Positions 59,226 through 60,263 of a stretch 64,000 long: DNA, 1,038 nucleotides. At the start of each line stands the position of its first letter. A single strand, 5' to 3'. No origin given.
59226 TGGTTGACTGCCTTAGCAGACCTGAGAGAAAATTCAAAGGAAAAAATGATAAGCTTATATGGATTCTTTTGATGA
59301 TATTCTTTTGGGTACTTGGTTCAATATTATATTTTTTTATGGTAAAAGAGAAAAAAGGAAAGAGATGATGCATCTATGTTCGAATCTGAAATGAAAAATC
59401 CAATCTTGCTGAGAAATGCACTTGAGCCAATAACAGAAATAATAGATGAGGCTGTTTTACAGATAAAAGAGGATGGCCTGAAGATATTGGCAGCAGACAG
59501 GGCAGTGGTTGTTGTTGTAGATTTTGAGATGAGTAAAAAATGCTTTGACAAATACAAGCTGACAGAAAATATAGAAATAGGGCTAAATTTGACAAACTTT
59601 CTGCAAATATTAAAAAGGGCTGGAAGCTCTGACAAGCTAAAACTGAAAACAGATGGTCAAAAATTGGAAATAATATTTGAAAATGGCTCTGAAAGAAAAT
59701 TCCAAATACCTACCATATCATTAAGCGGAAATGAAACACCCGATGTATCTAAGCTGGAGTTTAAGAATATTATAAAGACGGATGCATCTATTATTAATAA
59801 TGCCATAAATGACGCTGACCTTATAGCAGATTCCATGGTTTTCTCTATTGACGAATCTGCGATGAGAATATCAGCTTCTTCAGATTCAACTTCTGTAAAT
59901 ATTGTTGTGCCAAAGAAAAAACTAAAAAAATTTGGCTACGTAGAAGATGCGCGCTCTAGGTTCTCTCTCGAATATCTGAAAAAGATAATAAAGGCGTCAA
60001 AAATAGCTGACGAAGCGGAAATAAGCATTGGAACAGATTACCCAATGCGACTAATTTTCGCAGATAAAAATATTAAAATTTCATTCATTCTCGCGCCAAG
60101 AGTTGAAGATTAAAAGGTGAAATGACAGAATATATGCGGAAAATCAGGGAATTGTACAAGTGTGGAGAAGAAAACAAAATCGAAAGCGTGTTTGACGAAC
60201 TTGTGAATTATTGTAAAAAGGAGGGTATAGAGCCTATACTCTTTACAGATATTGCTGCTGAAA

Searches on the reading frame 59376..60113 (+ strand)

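Call 30: search_protein_families(library=pfam, proteins=[window:59376-60113:+])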
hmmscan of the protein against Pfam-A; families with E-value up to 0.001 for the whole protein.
window:59376-60113:+ (245 aa): 5 families
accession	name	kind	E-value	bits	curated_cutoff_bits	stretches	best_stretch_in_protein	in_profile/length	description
PF00705.23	PCNA_N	-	2.1e-18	66.7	20.3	1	1-110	1-112/127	Proliferating cell nuclear antigen, N-terminal domain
PF02144.21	Rad1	-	6.4e-13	48.8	24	1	2-213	2-240/257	Repair protein Rad1/Rec1/Rad17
PF02747.20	PCNA_C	-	9e-07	29.6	23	1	125-241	3-126/128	Proliferating cell nuclear antigen, C-terminal domain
PF04139.18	Rad9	-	6.3e-05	23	25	1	15-240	4-251/253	Rad9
PF00712.24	DNA_pol3_beta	-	0.00012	22.7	24.4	1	21-115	28-112/120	DNA polymerase III beta subunit, N-terminal domain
